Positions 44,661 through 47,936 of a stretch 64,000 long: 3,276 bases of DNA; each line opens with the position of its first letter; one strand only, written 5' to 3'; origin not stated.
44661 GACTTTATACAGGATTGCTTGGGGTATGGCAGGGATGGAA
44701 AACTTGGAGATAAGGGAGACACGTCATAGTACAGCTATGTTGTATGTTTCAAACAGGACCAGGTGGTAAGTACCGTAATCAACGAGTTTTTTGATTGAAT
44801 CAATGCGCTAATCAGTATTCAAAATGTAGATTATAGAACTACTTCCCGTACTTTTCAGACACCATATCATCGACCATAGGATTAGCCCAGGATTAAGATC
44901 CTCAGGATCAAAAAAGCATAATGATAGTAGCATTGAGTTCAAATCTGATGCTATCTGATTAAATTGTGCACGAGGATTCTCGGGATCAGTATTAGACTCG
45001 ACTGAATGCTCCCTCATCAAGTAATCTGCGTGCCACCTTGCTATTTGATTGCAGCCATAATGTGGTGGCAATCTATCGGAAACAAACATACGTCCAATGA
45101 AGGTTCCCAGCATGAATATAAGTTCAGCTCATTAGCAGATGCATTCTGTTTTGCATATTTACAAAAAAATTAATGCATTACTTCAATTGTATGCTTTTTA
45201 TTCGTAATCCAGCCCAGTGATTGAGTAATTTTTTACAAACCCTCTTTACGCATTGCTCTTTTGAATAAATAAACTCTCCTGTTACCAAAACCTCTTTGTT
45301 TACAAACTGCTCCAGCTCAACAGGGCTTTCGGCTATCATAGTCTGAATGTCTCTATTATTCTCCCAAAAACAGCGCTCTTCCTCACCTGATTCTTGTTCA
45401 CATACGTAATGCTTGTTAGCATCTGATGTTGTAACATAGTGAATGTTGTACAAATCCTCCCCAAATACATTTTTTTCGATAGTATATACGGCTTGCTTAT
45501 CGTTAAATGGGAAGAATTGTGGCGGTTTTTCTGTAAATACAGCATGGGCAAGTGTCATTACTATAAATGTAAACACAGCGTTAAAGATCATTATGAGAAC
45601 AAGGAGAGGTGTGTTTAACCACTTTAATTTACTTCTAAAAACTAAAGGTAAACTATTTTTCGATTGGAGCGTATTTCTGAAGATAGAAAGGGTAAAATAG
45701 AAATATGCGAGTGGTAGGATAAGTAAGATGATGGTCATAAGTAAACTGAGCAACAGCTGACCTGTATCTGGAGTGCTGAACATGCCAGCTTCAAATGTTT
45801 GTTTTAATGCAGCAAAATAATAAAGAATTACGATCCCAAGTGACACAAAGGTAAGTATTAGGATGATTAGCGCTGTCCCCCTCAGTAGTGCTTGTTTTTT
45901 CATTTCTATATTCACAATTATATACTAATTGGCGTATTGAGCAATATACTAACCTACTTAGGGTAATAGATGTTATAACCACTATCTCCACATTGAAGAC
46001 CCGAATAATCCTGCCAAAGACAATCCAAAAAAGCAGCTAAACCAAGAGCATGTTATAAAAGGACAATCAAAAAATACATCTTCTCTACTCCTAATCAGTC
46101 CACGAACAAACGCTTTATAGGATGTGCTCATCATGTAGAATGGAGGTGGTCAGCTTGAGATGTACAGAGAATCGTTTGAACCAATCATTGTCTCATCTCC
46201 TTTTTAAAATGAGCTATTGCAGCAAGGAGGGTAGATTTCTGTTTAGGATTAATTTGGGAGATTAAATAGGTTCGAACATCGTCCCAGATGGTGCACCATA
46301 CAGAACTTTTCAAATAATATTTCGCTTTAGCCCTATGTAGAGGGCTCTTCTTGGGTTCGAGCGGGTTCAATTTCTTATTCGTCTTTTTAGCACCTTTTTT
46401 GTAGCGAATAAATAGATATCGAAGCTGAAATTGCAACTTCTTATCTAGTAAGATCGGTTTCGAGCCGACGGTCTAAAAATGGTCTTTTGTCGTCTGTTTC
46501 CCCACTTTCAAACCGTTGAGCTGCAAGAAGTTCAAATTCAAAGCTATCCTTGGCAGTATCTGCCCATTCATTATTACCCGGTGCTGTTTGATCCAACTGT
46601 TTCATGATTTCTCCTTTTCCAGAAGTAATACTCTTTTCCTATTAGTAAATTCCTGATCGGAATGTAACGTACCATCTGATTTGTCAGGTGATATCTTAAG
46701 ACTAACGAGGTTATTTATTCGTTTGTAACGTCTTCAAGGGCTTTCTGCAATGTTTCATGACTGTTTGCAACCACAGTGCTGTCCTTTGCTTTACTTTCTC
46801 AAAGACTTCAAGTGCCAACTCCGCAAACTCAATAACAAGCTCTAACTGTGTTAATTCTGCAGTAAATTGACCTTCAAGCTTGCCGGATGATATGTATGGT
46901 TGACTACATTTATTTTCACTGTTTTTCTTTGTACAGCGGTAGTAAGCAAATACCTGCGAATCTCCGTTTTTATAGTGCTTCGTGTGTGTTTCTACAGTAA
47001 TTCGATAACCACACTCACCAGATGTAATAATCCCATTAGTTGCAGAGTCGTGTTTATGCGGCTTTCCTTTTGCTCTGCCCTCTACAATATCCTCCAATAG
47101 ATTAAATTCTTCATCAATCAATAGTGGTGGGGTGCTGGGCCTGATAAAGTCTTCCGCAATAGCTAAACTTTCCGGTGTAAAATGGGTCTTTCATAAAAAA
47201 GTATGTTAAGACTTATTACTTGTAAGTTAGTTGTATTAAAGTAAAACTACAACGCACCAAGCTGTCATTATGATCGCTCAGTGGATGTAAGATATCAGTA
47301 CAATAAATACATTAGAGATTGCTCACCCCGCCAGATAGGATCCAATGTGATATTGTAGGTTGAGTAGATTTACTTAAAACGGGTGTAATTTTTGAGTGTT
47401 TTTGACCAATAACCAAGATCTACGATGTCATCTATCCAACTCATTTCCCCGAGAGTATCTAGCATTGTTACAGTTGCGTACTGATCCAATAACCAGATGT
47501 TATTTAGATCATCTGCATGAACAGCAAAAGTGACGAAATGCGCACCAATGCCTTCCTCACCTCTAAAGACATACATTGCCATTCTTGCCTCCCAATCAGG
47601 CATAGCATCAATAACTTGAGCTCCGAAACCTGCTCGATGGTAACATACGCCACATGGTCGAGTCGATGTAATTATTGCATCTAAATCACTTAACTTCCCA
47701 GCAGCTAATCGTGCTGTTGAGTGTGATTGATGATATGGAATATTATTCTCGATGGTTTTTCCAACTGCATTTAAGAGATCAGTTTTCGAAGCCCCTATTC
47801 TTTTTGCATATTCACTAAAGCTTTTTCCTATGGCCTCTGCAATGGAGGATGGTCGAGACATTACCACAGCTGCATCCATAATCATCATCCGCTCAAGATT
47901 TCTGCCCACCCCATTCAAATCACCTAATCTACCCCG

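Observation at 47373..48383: RHS C-terminal tip: 337-aa domain with a Cys-His-Asp pattern at papain/transglutaminase spacing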

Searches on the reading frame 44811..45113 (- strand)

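Call 73: search_protein_families(library=pfam, proteins=[window:44811-45113:-], max_evalue=1)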
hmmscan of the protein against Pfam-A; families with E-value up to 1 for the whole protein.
window:44811-45113:- (101 aa): 1 family
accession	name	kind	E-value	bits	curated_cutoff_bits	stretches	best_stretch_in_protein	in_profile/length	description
PF01986.22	DUF123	-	0.12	13.3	25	1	12-42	21-55/95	Domain of unknown function DUF123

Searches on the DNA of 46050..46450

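Call 74: search_rna_families(source=window, start=46050, end=46450, threshold=evalue, max_evalue=1)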
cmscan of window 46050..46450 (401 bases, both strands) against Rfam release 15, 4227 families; matches with E-value up to 1: 0.
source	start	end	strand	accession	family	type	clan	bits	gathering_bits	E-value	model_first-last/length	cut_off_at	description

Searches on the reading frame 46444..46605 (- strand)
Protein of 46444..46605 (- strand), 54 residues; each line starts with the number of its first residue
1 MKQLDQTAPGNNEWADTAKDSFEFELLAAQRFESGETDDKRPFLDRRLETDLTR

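Call 73: search_protein_families(library=pfam, proteins=[window:46444-46605:-], max_evalue=1)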
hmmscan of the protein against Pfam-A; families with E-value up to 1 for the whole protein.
window:46444-46605:- (54 aa): 0 families
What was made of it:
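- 46441..47230 (-): 5'-truncated, frameshifted large serine recombinase pseudogene immediately downstream of the RHS stop codon. No immunity gene lies between them. Neighbouring small ORFs match no immunity family (call 73).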

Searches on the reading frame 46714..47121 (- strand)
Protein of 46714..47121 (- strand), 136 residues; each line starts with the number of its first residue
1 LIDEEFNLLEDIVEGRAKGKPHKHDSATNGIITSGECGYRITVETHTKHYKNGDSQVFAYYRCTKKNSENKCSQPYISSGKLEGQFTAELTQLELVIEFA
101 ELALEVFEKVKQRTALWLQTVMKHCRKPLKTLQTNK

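Call 5: search_protein_families(library=pfam, proteins=[window:46714-47121:-], max_evalue=1)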
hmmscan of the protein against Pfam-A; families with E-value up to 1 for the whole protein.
window:46714-47121:- (136 aa): 3 families
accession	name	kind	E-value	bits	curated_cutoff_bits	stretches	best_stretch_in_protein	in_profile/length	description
PF13408.12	Zn_ribbon_recom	-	4.8e-10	40.1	25.3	1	30-90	4-57/58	Recombinase zinc beta ribbon domain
PF07883.17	Cupin_2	-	0.0032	17.6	27.2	1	11-58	4-48/70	Cupin domain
PF06122.16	TraH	-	0.12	12.1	25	0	53-87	255-287/358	Conjugative relaxosome accessory transposon protein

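Call 12: search_protein_families(library=phrogs, proteins=[window:46714-47121:-], max_evalue=1)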
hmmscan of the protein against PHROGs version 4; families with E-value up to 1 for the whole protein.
window:46714-47121:- (136 aa): 3 families
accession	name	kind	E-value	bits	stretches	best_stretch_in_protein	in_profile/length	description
phrog_95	-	integration and excision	6.4e-10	39.2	1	3-95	345-438/651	integrase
phrog_7030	-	DNA, RNA and nucleotide metabolism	0.091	13.3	1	24-111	19-102/161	HNH endonuclease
phrog_33340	-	unknown function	0.11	13.5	1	24-55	19-50/115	-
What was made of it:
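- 46441..47230 (-): Zn_ribbon_recom PF13408 and phrog_95 integrase hits on 46711-47121 (calls 5, 12).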

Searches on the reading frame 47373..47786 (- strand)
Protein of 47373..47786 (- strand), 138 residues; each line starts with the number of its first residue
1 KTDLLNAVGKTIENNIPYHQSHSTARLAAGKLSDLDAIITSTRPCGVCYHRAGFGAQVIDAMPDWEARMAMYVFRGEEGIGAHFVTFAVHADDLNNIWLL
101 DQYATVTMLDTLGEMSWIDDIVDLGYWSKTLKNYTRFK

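Call 29: search_protein_families(library=pfam, proteins=[window:47373-47786:-, window:47424-47756:-], max_evalue=10)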
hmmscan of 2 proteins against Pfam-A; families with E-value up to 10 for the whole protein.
seq(138 aa): 0 families

seq(111 aa): 0 families

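Call 37: predict_structure(protein=window:47373-47786:-)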
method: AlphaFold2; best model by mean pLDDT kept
length: 138 residues; sequences in the alignment: 1
mean_pLDDT: 31.9   pTM: 0.26
mean pLDDT of the five models: 31.9, 31.6, 30.7, 30.3, 29.4
residues with pLDDT >= 90: 0; 70-90: 0; 50-70: 3; < 50: 135
segments of 3 or more residues with pLDDT < 50: 1-83, 88-138
pLDDT, mean of each block of 10 residues (from residue 1): 30 27 22 27 28 30 43 44 47 36 34 29 26 23
secondary structure, 60 per line:
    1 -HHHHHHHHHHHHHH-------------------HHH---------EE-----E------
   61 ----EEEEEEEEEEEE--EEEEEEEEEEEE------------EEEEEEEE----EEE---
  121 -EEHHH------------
elements in order: H2-15 E65-76 E79-90 E103-110 E115-117

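Call 87: fold_search(model_id=the predicted structure, library=pdb)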
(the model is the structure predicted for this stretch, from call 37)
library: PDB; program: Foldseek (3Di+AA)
matches with E <= 10: 275; with E <= 0.001: 0
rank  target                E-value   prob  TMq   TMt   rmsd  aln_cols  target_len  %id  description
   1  2i99_B                4.2e-01  0.51  0.28  0.15   7.0        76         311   14  Crystal structure of human Mu_crystallin at 2.6 Angstrom (released 2007-02-27)
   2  5wlc_LD               7.3e-01  0.23  0.22  0.24  12.8        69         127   10  The complete structure of the small subunit processome (released 2017-09-27)
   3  6fai_L                9.1e-01  0.10  0.23  0.23  19.3       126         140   13  Structure of a eukaryotic cytoplasmic pre-40S ribosomal subunit (released 2018-02-28)
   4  6swt_B                9.6e-01  0.23  0.25  0.35   6.5        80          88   11  Affimer9 co-crystalised with the CH domains of alpha actinin 2. (released 2020-10-07)
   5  5v93_q                1.0e+00  0.15  0.25  0.35  16.9       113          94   13  Cryo-EM structure of the 70S ribosome from Mycobacterium tuberculosis bound with Capreomycin (released 2017-09-20)
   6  2i99_A                1.1e+00  0.28  0.28  0.15   6.9        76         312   16  Crystal structure of human Mu_crystallin at 2.6 Angstrom (released 2007-02-27)
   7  5obm_c1               1.1e+00  0.20  0.23  0.23  12.7        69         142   12  Crystal structure of Gentamicin bound to the yeast 80S ribosome (released 2017-12-13)
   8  8pnn_M                1.1e+00  0.09  0.24  0.24  20.0       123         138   18  80S yeast ribosome in complex with Bromolissoclimide (released 2025-05-28)
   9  7b9v_w                1.1e+00  0.06  0.20  0.08  22.0       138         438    9  Yeast C complex spliceosome at 2.8 Angstrom resolution with Prp18/Slu7 bound (released 2021-03-10)
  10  7rbp_A                1.2e+00  0.23  0.28  0.14   6.0        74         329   11  Medicago truncatula D-1-piperideine-2-carboxylic acid reductase (released 2022-07-06)
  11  5ndv_C1               1.2e+00  0.15  0.23  0.23  13.4        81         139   14  Crystal structure of Paromomycin bound to the yeast 80S ribosome (released 2017-12-13)
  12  6gq1_AB               1.3e+00  0.15  0.24  0.22  13.4        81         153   12  Cryo-EM reconstruction of yeast 80S ribosome in complex with mRNA, tRNA and eEF2 (GMPPCP/sordarin) (released 2018-07-11)
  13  4u3m_C1               1.4e+00  0.12  0.23  0.21  15.6       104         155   12  Crystal structure of Anisomycin bound to the yeast 80S ribosome (released 2014-10-22)
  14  5fcj_C1               1.4e+00  0.08  0.23  0.21  19.3       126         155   13  Structure of the anisomycin-containing uL3 W255C mutant 80S yeast ribosome (released 2016-05-11)
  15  5u9o_E                1.4e+00  0.03  0.16  0.15  18.4       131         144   15  Cocrystal structure of the intermembrane space region of the plastid division proteins PARC6 and PDV1 (released 2017-12-20)
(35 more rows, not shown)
